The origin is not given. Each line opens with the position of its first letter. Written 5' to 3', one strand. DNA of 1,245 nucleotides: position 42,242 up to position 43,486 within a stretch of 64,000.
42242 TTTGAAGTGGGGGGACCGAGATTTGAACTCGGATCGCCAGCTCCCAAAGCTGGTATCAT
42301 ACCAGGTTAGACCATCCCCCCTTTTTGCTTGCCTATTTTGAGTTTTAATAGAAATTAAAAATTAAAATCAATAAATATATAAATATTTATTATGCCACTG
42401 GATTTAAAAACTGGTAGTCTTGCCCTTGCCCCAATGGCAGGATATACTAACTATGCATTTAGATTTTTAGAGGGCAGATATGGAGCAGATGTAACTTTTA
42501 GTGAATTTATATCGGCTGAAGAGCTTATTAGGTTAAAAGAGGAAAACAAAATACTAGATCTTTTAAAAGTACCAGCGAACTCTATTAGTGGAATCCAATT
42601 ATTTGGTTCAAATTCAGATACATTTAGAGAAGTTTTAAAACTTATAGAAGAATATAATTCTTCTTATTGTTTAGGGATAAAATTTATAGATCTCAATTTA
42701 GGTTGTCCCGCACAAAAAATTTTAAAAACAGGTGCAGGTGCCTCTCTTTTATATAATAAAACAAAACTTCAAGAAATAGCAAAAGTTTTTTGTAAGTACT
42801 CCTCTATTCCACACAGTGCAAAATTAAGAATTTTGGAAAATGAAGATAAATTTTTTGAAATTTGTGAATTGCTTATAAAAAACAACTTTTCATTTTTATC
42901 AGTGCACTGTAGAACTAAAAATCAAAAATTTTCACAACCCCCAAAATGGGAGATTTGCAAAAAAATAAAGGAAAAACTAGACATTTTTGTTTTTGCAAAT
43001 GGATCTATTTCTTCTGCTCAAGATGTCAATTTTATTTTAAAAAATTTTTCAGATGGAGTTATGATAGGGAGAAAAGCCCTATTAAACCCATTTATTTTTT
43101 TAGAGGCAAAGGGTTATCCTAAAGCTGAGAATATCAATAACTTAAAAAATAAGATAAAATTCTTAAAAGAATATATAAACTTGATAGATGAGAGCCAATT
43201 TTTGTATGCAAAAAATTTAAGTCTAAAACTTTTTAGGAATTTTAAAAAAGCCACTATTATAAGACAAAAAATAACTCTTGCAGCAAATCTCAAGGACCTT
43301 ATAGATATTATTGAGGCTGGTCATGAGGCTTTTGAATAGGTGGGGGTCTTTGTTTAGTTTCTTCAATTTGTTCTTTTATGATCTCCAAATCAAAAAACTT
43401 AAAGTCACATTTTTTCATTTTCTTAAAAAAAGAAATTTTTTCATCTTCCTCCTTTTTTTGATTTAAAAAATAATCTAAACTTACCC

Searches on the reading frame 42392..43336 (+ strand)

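Call 73: search_protein_families(library=pfam, proteins=[window:42392-43336:+], max_evalue=0.00001)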
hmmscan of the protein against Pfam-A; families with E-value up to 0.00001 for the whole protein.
window:42392-43336:+ (315 aa): 1 family
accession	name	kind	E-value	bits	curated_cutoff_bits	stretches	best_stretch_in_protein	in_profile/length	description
PF01207.24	Dus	-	3e-48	165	20.4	1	12-303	2-288/311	Dihydrouridine synthase (Dus)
